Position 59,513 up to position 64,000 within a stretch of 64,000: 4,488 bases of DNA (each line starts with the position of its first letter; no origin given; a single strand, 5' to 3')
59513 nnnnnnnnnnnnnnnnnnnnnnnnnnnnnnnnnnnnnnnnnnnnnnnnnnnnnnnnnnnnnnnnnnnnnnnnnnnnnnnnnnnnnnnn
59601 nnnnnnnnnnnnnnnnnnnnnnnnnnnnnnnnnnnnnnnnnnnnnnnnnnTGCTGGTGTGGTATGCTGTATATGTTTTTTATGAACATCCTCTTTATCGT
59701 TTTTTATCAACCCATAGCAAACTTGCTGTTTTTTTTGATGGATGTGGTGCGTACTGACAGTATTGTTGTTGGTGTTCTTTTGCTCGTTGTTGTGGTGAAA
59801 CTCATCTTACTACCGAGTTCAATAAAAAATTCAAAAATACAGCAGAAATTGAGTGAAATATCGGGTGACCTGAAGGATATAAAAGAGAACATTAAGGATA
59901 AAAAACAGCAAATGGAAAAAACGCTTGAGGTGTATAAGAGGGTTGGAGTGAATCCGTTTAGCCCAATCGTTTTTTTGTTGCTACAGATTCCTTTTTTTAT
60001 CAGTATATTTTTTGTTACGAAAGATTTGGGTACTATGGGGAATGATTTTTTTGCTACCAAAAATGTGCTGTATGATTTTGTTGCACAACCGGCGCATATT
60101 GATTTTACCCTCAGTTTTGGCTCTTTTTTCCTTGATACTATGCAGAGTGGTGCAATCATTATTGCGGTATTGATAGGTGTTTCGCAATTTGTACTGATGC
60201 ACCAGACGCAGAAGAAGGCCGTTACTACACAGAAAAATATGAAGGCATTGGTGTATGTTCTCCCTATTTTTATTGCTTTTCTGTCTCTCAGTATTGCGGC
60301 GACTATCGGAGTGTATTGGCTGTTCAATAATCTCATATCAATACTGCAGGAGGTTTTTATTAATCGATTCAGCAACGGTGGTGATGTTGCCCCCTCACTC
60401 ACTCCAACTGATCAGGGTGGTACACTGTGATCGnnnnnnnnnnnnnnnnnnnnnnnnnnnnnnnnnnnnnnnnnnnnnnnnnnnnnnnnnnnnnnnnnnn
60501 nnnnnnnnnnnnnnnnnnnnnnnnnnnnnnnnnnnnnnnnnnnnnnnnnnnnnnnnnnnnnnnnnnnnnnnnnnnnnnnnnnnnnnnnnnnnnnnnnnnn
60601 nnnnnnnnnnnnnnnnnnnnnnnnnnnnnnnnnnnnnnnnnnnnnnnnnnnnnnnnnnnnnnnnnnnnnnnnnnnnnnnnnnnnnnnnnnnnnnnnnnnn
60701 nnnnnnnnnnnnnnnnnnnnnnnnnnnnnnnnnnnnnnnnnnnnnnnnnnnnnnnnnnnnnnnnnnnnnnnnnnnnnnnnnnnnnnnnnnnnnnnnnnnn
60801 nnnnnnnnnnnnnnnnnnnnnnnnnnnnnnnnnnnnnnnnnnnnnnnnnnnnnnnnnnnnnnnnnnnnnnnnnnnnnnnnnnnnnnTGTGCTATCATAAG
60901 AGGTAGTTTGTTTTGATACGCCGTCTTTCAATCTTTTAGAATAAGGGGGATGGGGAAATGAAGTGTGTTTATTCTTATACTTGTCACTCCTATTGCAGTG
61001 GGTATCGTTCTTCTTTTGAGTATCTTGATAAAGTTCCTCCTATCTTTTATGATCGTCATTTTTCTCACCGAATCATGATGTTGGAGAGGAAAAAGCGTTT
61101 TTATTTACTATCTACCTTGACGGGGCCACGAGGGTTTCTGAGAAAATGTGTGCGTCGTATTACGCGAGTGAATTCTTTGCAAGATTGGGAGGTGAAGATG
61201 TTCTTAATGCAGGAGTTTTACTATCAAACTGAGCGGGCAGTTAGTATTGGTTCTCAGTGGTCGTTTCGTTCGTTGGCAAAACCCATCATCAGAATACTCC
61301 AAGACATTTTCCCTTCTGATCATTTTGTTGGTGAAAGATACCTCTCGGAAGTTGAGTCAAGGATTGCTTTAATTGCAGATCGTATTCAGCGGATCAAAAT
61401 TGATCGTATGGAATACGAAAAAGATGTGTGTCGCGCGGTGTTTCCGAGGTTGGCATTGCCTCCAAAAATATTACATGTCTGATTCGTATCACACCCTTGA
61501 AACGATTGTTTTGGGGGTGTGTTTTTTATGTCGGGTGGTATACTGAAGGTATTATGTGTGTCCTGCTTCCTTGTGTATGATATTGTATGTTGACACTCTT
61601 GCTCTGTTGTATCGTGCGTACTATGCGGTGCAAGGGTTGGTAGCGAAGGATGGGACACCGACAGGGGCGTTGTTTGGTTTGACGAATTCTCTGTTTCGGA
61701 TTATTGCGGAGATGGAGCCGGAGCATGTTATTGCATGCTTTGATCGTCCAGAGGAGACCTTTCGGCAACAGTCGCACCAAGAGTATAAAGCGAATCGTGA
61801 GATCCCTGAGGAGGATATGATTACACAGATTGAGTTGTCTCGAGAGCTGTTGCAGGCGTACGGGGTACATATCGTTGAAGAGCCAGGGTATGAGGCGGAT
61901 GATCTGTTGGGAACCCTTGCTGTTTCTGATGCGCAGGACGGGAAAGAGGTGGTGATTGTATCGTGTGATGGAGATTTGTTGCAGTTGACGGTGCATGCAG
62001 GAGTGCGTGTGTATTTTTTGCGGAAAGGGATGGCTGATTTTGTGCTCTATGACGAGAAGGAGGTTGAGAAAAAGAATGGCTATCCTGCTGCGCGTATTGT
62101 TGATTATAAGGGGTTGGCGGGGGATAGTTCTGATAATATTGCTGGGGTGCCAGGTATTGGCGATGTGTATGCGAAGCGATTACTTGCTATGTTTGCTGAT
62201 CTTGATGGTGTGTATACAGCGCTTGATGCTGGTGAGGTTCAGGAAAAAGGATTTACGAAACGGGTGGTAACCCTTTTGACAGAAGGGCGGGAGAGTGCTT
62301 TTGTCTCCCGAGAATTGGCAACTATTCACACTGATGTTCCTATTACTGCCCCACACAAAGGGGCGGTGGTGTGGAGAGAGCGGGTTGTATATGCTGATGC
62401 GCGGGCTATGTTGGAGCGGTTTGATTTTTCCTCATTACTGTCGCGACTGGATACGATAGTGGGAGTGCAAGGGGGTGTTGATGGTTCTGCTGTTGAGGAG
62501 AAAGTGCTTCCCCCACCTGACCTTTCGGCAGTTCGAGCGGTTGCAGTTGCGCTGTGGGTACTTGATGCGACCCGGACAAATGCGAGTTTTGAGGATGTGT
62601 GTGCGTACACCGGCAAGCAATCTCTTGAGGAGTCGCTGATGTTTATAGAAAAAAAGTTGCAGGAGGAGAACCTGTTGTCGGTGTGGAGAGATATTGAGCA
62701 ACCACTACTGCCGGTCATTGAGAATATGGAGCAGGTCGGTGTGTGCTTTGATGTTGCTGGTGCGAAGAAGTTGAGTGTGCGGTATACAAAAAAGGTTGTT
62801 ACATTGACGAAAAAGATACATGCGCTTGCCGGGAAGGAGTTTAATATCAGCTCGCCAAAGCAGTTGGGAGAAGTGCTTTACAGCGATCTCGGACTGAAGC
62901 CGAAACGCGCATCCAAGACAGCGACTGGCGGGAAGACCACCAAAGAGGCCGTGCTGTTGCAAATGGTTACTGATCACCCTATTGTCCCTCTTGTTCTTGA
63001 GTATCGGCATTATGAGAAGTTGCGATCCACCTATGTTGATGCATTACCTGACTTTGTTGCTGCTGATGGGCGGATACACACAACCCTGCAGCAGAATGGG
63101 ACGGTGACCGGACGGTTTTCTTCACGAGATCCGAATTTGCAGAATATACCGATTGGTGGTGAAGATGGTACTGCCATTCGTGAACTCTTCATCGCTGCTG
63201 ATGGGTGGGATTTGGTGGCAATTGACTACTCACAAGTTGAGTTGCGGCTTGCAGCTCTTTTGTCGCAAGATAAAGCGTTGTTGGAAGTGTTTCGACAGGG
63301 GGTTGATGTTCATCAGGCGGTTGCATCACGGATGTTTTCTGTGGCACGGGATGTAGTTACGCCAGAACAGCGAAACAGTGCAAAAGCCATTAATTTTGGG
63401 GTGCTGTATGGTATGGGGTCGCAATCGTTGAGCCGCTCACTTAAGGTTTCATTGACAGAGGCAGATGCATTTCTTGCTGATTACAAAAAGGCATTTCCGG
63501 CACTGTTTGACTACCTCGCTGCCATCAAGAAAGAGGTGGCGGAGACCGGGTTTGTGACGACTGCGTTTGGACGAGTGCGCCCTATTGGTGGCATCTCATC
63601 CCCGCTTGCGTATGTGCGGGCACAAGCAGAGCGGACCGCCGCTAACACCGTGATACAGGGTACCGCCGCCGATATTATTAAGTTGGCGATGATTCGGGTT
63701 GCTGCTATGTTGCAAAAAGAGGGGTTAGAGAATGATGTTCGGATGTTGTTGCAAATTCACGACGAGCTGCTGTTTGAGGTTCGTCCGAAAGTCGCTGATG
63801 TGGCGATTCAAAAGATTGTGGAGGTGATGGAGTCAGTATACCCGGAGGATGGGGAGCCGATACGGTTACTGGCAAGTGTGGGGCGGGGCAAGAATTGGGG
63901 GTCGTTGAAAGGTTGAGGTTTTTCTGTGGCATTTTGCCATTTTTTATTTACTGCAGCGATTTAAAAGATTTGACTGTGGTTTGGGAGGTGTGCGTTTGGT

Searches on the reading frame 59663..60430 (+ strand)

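Call 71: search_protein_families(library=pfam, proteins=[window:59663-60430:+], max_evalue=0.00001)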
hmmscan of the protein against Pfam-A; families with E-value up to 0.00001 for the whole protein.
window:59663-60430:+ (255 aa): 1 family
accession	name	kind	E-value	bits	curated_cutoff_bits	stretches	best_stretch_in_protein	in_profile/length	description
PF02096.25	60KD_IMP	-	6.2e-32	111.3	35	1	35-235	2-163/163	60Kd inner membrane protein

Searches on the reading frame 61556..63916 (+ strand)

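Call 70: search_protein_families(library=pfam, proteins=[window:61556-63916:+], max_evalue=0.00001)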
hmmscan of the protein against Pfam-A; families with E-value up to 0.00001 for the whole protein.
window:61556-63916:+ (786 aa): 3 families
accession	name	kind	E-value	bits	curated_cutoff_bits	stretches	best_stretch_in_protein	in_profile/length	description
PF00476.26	DNA_pol_A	-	4.8e-131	437.6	34.3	1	403-782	4-380/381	DNA polymerase family A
PF02739.22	5_3_exonuc_N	-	1.6e-45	155.2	34.3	1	9-174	2-163/164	5'-3' exonuclease, N-terminal resolvase-like domain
PF01367.25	5_3_exonuc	-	6e-22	78.4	40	1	178-265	3-84/97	5'-3' exonuclease, C-terminal SAM fold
